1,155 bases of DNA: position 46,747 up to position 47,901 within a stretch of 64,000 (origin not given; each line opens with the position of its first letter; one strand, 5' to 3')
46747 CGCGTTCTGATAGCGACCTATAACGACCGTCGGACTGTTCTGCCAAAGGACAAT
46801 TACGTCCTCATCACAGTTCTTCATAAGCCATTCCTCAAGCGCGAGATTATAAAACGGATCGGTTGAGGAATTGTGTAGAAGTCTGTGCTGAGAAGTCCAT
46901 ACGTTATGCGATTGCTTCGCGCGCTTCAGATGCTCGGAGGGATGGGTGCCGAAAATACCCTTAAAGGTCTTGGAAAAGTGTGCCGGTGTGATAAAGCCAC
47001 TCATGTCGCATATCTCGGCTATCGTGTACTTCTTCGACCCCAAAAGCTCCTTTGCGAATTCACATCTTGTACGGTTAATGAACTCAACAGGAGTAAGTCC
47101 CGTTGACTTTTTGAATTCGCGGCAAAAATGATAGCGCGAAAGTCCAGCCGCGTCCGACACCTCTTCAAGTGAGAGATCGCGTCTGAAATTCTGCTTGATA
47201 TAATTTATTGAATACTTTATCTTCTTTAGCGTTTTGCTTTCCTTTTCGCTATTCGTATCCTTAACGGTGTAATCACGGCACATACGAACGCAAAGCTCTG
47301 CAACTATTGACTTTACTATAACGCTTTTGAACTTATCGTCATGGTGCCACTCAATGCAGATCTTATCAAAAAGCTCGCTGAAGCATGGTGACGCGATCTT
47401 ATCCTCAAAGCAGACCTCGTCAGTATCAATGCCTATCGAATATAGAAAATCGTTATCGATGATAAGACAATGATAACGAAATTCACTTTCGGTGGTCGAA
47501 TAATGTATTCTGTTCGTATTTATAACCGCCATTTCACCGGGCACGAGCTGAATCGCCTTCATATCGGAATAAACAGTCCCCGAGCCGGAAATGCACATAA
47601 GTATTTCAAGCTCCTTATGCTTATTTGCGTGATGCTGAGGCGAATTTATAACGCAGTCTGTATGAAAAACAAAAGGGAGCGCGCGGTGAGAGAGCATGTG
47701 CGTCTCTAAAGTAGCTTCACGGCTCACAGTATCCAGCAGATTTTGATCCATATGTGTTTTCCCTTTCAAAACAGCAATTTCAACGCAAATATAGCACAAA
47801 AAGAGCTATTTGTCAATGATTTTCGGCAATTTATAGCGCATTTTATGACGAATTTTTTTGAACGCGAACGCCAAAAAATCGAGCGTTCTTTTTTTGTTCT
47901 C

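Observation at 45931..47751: In-frame fusion of an AraC-family transcription regulator to a complete lipoate-protein ligase A: a possible BirA-like ligase/regulator for lipoate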

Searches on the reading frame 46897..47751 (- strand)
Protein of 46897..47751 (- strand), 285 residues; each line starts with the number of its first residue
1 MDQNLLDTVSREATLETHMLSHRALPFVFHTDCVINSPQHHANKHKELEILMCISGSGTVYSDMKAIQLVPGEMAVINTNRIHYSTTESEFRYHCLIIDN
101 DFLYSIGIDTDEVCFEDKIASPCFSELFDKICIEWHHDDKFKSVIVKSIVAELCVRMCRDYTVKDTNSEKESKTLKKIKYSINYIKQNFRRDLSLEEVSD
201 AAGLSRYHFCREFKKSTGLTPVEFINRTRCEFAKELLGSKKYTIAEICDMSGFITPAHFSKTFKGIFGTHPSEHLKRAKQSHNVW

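Call 19: find_homologous_proteins(query=window:46897-47751:-, max_evalue=1e-20)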
Query window:46897-47751:- (285 aa): 29 proteins with E <= 1e-20 among 522 candidates.
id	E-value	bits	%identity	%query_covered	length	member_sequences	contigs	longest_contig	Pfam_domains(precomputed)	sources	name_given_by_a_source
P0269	1.8e-99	351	58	93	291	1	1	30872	PF12833.14,PF07883.18,PF02311.26,PF00165.30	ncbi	-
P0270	7.4e-97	342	57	93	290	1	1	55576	PF12833.14,PF02311.26,PF00165.30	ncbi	-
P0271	1.9e-96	341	57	93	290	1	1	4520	PF12833.14,PF02311.26,PF00165.30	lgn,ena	-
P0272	4.1e-94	333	55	92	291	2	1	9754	PF12833.14,PF02311.26,PF00165.30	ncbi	-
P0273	3.3e-92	327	53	92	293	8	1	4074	PF12833.14,PF02311.26,PF00165.30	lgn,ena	-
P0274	5.0e-91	323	86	56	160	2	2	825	PF02311.26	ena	-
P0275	6.7e-91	323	51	92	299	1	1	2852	PF12833.14,PF02311.26,PF00165.30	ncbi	-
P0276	5.2e-90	320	53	91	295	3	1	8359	PF12833.14,PF07883.18,PF02311.26,PF00165.30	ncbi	-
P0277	8.4e-90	319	51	93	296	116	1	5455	PF12833.14,PF00165.30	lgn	-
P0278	2.0e-87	311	52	91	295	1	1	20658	PF12833.14,PF00165.30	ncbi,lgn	-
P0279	4.3e-87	310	50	92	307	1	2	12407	PF12833.14,PF02311.26,PF00165.30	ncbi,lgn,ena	-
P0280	5.9e-87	310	49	94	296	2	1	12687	PF12833.14,PF02311.26,PF00165.30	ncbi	-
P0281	5.7e-86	306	52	93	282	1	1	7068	PF12833.14,PF07883.18,PF00165.30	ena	-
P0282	7.3e-86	306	53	89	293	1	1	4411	PF12833.14,PF02311.26,PF00165.30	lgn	-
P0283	6.3e-85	303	51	91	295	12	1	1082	PF12833.14,PF02311.26,PF00165.30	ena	-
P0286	1.1e-83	299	53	88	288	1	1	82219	PF12833.14,PF07883.18,PF02311.26,PF00165.30,PF03683.20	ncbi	-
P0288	7.0e-82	293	48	93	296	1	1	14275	PF12833.14,PF02311.26,PF00165.30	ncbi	-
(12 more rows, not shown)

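Call 21: find_encoding_contigs(protein=P0269, flank=7000, max_places=2)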
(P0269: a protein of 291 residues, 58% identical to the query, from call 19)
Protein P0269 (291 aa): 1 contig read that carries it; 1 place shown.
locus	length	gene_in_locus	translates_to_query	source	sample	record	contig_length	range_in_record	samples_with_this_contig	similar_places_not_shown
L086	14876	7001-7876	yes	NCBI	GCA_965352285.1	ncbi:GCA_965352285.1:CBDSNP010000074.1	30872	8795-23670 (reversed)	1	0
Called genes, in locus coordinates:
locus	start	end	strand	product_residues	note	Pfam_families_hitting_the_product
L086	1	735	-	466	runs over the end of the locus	PF01225:Mur_ligase (weak), PF08245:Mur_ligase_M, PF02875:Mur_ligase_C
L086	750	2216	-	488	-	PF08245:Mur_ligase_M, PF02875:Mur_ligase_C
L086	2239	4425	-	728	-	PF03717:PBP_dimer, PF00905:Transpeptidase, PF03793:PASTA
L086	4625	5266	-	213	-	PF04977:DivIC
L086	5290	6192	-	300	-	PF01795:Methyltransf_5, PF13847:Methyltransf_31 (faint)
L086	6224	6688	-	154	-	PF02381:MraZ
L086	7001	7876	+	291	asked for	PF02311:AraC_binding, PF07883:Cupin_2 (faint), PF00165:HTH_AraC, PF12833:HTH_18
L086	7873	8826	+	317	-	PF21948:LplA-B_cat, PF03099:BPL_LplA_LipB, PF10437:Lip_prot_lig_C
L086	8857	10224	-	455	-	PF03448:MgtE_N, PF00571:CBS, PF01769:MgtE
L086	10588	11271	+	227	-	-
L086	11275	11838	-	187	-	PF01520:Amidase_3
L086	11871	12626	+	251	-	PF01171:ATP_bind_3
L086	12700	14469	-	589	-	PF00795:CN_hydrolase, PF02540:NAD_synthase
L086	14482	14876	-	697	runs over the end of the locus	PF12437:GSIII_N, PF00120:Gln-synt_C, PF18318:Gln-synt_C-ter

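Call 22: find_encoding_contigs(protein=P0270, flank=7000, max_places=2)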
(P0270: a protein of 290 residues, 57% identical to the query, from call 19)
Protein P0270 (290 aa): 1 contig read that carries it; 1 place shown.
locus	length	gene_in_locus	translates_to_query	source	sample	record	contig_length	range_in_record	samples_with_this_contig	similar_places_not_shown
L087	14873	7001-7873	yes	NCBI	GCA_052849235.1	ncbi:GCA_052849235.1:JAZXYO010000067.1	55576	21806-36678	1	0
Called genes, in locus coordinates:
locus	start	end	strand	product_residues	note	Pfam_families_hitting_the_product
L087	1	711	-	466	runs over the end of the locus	PF01225:Mur_ligase, PF08245:Mur_ligase_M, PF02875:Mur_ligase_C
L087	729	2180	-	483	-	PF08245:Mur_ligase_M, PF02875:Mur_ligase_C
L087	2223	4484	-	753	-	PF03717:PBP_dimer, PF00905:Transpeptidase, PF03793:PASTA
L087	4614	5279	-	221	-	PF04977:DivIC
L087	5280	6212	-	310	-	PF01795:Methyltransf_5, PF13847:Methyltransf_31 (weak)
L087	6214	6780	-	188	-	PF02381:MraZ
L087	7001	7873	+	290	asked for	PF02311:AraC_binding, PF00165:HTH_AraC, PF12833:HTH_18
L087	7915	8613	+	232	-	-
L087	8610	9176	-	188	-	PF01520:Amidase_3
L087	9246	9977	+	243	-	PF01171:ATP_bind_3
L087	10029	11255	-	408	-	PF14691:Fer4_20, PF00743:FMO-like (faint), PF07992:Pyr_redox_2 (weak), PF00070:Pyr_redox (weak), PF01494:FAD_binding_3 (weak), PF07992:Pyr_redox_2, PF13450:NAD_binding_8, PF13738:Pyr_redox_3, +1 more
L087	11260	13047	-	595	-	PF00795:CN_hydrolase, PF02540:NAD_synthase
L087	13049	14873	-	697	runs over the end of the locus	PF12437:GSIII_N, PF00120:Gln-synt_C, PF18318:Gln-synt_C-ter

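Call 23: find_encoding_contigs(protein=P0286, flank=7000, max_places=2)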
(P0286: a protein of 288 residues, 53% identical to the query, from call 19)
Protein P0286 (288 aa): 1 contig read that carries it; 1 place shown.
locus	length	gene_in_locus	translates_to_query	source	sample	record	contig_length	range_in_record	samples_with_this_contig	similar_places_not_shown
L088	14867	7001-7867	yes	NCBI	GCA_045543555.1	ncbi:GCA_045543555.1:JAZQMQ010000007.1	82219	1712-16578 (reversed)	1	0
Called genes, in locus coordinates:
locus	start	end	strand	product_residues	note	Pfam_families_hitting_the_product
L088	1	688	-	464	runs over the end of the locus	PF01225:Mur_ligase, PF08245:Mur_ligase_M, PF02875:Mur_ligase_C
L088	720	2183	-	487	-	PF01225:Mur_ligase (faint), PF08245:Mur_ligase_M, PF02875:Mur_ligase_C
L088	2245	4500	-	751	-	PF03717:PBP_dimer, PF00905:Transpeptidase, PF03793:PASTA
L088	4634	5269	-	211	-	PF04977:DivIC (weak)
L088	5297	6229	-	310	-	PF01795:Methyltransf_5, PF13847:Methyltransf_31 (faint)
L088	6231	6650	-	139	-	PF02381:MraZ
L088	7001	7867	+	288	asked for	PF02311:AraC_binding (weak), PF07883:Cupin_2 (weak), PF03683:UPF0175 (faint), PF00165:HTH_AraC, PF12833:HTH_18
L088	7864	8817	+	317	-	PF21948:LplA-B_cat, PF03099:BPL_LplA_LipB, PF10437:Lip_prot_lig_C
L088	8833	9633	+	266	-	PF02811:PHP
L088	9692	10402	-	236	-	PF00005:ABC_tran, PF13304:AAA_21 (faint)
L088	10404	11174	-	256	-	PF00005:ABC_tran, PF13304:AAA_21 (faint)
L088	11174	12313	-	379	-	PF02653:BPD_transp_2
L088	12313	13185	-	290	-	PF02653:BPD_transp_2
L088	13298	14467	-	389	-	PF13433:Peripla_BP_5 (weak), PF13458:Peripla_BP_6, PF01094:ANF_receptor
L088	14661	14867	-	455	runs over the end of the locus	PF03448:MgtE_N, PF00571:CBS, PF01769:MgtE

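Call 26: find_encoding_contigs(protein=P0278, flank=5000, max_places=1)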
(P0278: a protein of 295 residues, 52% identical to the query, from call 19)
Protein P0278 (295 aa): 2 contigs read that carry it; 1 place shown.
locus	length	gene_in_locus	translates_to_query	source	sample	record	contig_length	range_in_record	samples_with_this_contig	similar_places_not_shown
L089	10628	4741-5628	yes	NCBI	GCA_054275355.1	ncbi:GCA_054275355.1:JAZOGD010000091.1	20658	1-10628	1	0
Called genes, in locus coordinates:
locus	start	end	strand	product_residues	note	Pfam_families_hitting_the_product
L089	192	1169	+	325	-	PF01207:Dus, PF01180:DHO_dh (faint), PF00977:His_biosynth (faint)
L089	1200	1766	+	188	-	PF07638:Sigma70_ECF (faint), PF04542:Sigma70_r2, PF08281:Sigma70_r4_2, PF04545:Sigma70_r4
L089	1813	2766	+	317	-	-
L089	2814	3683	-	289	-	-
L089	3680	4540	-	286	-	PF01869:BcrAD_BadFG, PF03630:Fumble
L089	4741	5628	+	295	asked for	PF00165:HTH_AraC, PF12833:HTH_18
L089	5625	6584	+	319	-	PF21948:LplA-B_cat, PF03099:BPL_LplA_LipB, PF10437:Lip_prot_lig_C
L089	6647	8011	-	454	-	PF03448:MgtE_N, PF00571:CBS, PF01769:MgtE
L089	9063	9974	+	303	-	PF02445:NadA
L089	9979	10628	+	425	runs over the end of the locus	PF00890:FAD_binding_2, PF01266:DAO (faint), PF03486:HI0933_like, PF07992:Pyr_redox_2 (faint)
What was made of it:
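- Sister lineages do have two separate genes at this position (calls 21, 23, 26).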

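Call 27: find_encoding_contigs(protein=P0288, flank=5000, max_places=1)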
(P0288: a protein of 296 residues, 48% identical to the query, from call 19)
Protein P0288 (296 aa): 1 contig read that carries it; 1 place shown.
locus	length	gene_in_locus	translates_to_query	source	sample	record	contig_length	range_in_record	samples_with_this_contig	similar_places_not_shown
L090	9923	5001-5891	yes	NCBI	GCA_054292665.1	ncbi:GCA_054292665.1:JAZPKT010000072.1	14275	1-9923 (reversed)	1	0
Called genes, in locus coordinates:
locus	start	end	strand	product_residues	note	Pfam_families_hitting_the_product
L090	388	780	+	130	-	-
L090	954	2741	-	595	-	PF17297:PEPCK_N, PF00821:PEPCK_GTP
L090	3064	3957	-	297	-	PF11738:DUF3298 (faint)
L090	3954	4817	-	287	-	PF01869:BcrAD_BadFG, PF03630:Fumble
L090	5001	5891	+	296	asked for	PF02311:AraC_binding (weak), PF00165:HTH_AraC, PF12833:HTH_18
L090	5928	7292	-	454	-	PF03448:MgtE_N, PF00571:CBS, PF01769:MgtE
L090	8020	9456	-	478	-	PF14659:Phage_int_SAM_3, PF00589:Phage_integrase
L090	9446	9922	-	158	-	?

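Call 28: find_encoding_contigs(protein=P0280, flank=5000, max_places=1)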
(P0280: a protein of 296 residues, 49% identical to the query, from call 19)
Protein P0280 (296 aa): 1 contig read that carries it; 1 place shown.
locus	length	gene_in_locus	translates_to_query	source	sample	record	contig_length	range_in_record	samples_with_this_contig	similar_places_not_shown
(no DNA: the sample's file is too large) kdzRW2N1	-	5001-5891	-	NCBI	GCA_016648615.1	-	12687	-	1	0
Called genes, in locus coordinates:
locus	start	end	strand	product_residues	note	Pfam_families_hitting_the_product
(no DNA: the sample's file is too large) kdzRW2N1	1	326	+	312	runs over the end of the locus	PF01145:Band_7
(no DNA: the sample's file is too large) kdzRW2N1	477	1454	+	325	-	PF01207:Dus, PF01180:DHO_dh (faint)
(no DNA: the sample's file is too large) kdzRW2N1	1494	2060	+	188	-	PF04542:Sigma70_r2, PF08281:Sigma70_r4_2, PF04545:Sigma70_r4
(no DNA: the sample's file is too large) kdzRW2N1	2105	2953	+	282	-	PF13490:zf-HC2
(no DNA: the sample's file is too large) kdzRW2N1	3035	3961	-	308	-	PF11738:DUF3298 (faint), PF13739:PdaC (weak)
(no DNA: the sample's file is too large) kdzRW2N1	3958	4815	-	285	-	PF01869:BcrAD_BadFG, PF03630:Fumble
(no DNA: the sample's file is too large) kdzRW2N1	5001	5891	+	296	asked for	PF02311:AraC_binding (weak), PF00165:HTH_AraC, PF12833:HTH_18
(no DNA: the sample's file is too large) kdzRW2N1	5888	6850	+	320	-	PF21948:LplA-B_cat, PF03099:BPL_LplA_LipB, PF10437:Lip_prot_lig_C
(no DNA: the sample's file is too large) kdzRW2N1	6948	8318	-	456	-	PF03448:MgtE_N, PF00571:CBS, PF01769:MgtE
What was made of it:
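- On Rosetta-stone fusion of operon partners: Split loci (calls 21, 23, 26, 28).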
